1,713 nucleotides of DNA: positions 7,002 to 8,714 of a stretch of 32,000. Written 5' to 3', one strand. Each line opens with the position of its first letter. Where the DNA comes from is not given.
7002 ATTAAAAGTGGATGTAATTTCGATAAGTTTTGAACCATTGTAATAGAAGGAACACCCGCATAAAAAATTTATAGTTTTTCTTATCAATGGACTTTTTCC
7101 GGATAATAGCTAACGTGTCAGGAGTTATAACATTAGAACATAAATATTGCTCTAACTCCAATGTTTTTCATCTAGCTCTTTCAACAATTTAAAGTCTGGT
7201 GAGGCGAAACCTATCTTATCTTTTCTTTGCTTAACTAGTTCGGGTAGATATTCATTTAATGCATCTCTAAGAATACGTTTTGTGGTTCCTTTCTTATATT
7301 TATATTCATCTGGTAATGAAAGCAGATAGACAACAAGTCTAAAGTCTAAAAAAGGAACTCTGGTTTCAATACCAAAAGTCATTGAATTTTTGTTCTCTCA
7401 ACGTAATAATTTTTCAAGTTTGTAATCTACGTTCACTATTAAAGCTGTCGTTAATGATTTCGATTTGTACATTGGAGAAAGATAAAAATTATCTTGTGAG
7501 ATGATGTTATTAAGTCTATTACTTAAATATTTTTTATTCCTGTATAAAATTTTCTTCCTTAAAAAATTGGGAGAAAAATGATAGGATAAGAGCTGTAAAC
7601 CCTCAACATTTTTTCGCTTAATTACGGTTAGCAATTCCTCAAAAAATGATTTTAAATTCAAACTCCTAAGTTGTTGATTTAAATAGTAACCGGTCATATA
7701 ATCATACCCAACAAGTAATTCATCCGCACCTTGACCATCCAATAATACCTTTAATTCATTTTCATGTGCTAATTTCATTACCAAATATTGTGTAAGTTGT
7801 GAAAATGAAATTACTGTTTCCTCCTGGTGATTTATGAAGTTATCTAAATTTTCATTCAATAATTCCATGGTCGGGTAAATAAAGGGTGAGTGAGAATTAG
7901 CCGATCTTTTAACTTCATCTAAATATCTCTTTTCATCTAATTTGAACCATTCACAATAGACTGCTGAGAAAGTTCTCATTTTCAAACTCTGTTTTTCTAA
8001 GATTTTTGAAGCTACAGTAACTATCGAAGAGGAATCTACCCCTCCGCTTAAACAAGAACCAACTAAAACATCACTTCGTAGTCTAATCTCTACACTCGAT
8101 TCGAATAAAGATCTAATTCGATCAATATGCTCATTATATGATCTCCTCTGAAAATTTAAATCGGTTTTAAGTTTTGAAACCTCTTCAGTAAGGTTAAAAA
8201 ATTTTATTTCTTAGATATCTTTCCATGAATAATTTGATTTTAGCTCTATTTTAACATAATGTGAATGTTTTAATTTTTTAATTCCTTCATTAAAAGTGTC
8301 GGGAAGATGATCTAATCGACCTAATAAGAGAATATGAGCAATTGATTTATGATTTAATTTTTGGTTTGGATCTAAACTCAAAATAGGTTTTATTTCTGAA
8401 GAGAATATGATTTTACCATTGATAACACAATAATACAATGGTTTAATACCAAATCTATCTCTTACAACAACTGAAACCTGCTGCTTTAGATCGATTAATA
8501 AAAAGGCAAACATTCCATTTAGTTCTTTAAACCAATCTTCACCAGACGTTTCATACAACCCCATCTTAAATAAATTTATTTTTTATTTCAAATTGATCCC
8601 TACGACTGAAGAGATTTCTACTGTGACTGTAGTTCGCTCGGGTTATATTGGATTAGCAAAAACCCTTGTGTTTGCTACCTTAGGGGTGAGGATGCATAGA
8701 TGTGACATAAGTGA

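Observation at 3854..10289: gnnA/gnnB/lpxA-like trio in an archaeal glycan locus: candidate pathway for an N-acylated 2,3-diamino sugar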

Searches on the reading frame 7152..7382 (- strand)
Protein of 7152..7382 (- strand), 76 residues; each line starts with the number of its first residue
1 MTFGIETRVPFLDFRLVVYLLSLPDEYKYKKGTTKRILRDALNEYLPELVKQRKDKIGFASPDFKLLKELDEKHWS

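Call 6: search_protein_families(library=pfam, proteins=[window:7152-7382:-], max_evalue=0.01)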
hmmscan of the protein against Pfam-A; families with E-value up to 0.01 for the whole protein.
window:7152-7382:- (76 aa): 2 families
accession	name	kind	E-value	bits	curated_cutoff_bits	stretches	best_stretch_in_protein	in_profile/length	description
PF00733.27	Asn_synthase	-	9.5e-19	68.7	21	1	1-67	231-296/354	Asparagine synthase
PF10875.13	DUF2670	-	0.0065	17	25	1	19-48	93-122/145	Protein of unknown function (DUF2670)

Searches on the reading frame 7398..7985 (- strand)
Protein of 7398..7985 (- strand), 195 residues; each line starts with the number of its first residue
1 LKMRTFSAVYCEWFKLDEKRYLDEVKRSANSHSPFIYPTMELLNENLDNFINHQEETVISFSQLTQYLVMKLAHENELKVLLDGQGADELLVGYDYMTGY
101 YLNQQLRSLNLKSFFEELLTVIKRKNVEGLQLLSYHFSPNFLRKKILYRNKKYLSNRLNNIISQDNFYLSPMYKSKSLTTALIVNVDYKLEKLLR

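Call 3: search_protein_families(library=pfam, proteins=[window:7398-7985:-], max_evalue=0.01)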
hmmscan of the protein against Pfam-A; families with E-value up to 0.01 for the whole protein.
window:7398-7985:- (195 aa): 1 family
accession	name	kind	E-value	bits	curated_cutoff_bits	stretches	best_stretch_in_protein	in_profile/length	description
PF00733.27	Asn_synthase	-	6.8e-14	52.7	21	1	3-132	45-172/354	Asparagine synthase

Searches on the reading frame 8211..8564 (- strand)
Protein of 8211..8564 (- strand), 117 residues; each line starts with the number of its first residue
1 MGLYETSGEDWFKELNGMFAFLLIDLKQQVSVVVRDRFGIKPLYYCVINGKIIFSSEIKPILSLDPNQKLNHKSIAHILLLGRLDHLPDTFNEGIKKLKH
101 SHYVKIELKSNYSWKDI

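Call 3: search_protein_families(library=pfam, proteins=[window:8211-8564:-], max_evalue=0.01)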
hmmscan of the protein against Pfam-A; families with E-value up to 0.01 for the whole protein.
window:8211-8564:- (117 aa): 3 families
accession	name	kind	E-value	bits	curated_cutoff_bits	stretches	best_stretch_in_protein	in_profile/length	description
PF13537.11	GATase_7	-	1.2e-17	64.5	25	1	3-62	61-122/123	Glutamine amidotransferase domain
PF13522.11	GATase_6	-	9.8e-12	45.5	27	1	3-57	76-130/130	Glutamine amidotransferase domain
PF12481.13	DUF3700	-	0.00039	20.4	27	1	11-59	125-174/228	Aluminium induced protein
